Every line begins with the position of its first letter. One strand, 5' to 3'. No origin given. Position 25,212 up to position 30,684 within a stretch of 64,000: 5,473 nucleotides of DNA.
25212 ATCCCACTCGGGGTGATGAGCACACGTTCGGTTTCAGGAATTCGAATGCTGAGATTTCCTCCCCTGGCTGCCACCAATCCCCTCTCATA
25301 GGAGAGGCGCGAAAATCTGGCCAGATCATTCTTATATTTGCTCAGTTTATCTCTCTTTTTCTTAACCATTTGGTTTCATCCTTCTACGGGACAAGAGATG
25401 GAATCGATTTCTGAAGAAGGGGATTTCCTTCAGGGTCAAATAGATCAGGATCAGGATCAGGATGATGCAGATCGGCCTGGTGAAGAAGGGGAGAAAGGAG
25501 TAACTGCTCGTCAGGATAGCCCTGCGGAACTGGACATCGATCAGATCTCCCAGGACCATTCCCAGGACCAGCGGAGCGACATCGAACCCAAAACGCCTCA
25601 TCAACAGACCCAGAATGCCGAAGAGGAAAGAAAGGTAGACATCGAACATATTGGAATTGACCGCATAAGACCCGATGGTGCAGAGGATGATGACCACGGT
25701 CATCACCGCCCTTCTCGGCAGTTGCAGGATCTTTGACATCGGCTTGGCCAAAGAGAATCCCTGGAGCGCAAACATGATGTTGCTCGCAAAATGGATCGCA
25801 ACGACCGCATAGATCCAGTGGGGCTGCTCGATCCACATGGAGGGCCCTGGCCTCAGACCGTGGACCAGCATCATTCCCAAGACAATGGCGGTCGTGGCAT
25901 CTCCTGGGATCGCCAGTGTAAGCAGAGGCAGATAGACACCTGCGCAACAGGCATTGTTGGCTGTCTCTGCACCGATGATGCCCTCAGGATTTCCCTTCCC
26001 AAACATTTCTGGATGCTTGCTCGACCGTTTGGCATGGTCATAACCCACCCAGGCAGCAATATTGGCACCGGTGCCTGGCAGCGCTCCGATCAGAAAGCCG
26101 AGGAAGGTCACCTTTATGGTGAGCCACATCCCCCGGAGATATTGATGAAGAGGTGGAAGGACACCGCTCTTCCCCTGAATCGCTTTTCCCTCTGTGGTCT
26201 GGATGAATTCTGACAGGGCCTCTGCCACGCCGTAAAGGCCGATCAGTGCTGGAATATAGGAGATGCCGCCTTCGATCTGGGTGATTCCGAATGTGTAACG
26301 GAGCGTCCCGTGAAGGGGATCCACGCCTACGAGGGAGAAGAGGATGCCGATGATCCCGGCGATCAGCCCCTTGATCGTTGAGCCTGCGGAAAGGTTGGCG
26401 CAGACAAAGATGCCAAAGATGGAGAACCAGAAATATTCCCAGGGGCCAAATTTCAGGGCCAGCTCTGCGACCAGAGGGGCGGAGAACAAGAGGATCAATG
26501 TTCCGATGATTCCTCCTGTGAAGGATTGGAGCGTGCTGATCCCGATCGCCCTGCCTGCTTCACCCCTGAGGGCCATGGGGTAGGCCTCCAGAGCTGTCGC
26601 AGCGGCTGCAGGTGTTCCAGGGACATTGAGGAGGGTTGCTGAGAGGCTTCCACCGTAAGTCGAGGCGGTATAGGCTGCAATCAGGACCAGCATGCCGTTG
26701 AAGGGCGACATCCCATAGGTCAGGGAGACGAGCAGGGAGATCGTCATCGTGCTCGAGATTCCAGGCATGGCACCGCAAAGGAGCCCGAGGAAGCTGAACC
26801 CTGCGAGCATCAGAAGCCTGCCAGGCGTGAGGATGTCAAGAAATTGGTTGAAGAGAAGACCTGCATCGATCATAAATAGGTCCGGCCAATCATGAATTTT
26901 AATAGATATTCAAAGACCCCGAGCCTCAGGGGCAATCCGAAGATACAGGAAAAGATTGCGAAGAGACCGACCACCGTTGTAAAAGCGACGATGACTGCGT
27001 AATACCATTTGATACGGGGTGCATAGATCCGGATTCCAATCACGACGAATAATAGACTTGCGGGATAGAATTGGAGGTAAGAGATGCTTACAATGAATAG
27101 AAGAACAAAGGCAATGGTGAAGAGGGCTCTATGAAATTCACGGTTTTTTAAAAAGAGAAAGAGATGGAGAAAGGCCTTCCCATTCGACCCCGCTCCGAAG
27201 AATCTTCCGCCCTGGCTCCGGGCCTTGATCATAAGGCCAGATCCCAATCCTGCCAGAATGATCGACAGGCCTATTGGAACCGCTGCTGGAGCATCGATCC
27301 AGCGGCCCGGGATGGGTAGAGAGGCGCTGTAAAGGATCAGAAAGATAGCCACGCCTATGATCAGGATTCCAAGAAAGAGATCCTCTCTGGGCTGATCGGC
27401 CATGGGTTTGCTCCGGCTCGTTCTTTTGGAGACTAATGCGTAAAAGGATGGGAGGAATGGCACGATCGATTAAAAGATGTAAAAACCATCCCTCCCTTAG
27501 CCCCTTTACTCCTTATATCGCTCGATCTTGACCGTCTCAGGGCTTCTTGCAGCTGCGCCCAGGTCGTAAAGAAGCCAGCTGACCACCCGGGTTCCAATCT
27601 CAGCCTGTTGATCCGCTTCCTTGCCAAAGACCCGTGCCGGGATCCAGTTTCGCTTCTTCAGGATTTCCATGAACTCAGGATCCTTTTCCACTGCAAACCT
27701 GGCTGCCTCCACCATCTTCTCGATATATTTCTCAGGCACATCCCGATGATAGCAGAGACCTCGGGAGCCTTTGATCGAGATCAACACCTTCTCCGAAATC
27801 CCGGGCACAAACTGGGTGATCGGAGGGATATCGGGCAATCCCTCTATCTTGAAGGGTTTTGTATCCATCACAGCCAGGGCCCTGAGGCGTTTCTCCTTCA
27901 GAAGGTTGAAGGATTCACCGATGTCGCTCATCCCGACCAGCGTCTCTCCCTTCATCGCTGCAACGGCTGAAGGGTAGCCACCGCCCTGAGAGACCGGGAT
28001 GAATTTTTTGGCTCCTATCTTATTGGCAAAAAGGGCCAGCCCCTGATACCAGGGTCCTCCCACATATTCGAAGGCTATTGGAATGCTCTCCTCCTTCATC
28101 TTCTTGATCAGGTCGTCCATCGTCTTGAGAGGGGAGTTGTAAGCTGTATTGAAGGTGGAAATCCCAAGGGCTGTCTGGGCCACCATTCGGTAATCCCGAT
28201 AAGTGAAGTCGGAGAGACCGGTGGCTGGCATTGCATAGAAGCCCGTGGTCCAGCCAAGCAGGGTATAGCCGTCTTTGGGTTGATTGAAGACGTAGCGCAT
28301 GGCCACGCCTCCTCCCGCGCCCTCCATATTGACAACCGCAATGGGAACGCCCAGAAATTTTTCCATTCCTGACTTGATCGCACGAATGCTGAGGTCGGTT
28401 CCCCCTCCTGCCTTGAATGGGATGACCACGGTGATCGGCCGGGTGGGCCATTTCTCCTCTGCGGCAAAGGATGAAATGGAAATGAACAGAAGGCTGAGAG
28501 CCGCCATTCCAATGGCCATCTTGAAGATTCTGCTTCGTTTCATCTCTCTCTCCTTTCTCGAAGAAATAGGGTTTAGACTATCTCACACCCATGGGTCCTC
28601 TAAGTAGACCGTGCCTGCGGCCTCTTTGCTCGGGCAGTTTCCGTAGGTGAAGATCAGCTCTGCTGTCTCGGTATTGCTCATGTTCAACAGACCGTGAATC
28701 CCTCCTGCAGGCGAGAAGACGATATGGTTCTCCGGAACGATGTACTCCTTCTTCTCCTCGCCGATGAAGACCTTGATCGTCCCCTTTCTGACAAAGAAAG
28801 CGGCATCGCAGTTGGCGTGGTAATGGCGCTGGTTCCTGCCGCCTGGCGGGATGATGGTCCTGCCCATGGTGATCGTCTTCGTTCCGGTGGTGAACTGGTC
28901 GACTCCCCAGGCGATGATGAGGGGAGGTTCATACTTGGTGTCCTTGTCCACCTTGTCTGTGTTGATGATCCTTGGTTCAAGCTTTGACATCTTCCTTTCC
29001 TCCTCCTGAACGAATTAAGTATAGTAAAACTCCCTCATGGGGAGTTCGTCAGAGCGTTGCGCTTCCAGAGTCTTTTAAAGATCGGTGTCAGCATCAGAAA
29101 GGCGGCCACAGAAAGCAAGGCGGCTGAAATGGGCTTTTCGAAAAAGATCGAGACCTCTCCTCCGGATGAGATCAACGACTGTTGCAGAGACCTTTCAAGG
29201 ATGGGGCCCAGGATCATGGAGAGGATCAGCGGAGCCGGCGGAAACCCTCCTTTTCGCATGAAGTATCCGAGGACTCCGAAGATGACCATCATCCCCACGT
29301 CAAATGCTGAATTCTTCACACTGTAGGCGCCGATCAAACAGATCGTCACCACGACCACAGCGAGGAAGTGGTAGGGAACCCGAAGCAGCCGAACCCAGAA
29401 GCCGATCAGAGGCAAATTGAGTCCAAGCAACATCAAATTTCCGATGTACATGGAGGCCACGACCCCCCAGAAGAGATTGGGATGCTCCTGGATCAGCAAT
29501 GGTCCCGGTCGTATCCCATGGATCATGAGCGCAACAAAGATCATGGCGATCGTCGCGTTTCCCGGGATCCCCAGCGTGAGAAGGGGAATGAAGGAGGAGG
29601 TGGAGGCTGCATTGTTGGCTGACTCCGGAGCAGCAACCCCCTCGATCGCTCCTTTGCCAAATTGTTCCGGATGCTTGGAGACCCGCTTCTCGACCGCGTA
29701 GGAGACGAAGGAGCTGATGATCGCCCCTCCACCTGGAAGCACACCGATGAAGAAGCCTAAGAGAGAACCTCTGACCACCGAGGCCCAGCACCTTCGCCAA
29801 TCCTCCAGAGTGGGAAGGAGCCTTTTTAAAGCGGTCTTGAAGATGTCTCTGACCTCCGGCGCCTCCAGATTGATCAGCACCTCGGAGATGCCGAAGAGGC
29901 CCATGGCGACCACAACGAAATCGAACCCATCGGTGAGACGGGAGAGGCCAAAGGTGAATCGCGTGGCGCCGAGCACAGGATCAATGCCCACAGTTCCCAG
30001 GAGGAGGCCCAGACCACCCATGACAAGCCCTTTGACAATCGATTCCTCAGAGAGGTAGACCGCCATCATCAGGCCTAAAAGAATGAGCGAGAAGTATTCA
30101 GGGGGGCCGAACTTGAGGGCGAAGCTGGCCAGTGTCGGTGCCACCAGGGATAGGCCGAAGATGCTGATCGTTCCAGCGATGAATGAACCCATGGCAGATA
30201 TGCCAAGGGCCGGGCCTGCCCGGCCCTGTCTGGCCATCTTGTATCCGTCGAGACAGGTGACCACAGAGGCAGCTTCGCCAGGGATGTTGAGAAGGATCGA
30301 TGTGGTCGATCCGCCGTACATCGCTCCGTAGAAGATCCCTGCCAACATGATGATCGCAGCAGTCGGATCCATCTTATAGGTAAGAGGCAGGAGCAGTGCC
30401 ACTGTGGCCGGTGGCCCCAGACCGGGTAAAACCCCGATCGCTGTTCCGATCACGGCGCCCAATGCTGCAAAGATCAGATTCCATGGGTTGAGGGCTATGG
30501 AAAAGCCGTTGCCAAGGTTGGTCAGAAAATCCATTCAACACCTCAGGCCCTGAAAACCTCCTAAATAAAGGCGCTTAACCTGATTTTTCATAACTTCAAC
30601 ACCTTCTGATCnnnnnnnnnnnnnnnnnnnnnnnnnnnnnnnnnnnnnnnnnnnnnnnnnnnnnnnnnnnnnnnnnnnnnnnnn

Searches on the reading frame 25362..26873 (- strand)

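Call 11: search_protein_families(library=pfam, proteins=[window:25362-26873:-], max_evalue=0.00001)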
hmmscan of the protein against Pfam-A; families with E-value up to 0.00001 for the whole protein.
window:25362-26873:- (503 aa): 1 family
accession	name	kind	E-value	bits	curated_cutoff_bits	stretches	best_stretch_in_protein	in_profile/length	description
PF01970.21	TctA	-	1.9e-137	458.8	28.9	1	21-437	3-423/423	Tripartite tricarboxylate transporter TctA family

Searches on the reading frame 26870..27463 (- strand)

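Call 11: search_protein_families(library=pfam, proteins=[window:26870-27463:-], max_evalue=0.00001)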
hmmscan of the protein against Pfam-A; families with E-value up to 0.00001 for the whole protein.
window:26870-27463:- (197 aa): 1 family
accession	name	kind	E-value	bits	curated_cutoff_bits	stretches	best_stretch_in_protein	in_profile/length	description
PF07331.16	TctB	-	2.5e-07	31.4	29.1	1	31-179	3-136/137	Tripartite tricarboxylate transporter TctB family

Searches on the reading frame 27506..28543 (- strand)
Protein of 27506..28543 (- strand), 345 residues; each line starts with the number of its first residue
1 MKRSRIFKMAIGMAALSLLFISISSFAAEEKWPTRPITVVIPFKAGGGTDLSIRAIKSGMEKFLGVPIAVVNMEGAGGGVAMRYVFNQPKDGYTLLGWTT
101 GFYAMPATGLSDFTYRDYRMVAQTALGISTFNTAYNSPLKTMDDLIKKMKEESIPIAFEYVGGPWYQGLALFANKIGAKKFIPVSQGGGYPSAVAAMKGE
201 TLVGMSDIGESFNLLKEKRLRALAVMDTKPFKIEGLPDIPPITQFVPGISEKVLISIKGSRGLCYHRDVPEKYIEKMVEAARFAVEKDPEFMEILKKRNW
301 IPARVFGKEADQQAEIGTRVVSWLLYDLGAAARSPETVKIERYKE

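Call 11: search_protein_families(library=pfam, proteins=[window:27506-28543:-], max_evalue=0.00001)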
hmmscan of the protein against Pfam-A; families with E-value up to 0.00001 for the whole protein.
window:27506-28543:- (345 aa): 1 family
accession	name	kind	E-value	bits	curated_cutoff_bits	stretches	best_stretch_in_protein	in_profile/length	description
PF03401.19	TctC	-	1.5e-13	51.4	27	1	54-299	3-243/274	Tripartite tricarboxylate transporter family receptor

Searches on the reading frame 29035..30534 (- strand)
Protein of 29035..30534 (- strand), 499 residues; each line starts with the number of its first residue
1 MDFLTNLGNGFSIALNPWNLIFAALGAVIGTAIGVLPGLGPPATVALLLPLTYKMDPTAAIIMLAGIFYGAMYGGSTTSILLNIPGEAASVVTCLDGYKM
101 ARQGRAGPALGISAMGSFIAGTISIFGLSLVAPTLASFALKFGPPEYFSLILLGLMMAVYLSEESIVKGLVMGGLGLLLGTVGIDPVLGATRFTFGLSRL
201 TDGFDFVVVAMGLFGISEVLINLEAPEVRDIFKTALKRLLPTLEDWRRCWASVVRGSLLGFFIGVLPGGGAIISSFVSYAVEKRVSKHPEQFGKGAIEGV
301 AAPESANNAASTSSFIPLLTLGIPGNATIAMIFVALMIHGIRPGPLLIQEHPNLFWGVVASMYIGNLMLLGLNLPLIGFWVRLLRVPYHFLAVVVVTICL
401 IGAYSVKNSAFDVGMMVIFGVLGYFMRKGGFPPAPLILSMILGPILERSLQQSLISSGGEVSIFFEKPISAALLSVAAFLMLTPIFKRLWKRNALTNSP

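Call 11: search_protein_families(library=pfam, proteins=[window:29035-30534:-], max_evalue=0.00001)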
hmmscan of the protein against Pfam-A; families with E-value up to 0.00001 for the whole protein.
window:29035-30534:- (499 aa): 1 family
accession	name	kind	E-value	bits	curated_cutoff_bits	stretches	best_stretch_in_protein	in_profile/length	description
PF01970.21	TctA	-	3e-172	573.5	28.9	1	20-438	1-423/423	Tripartite tricarboxylate transporter TctA family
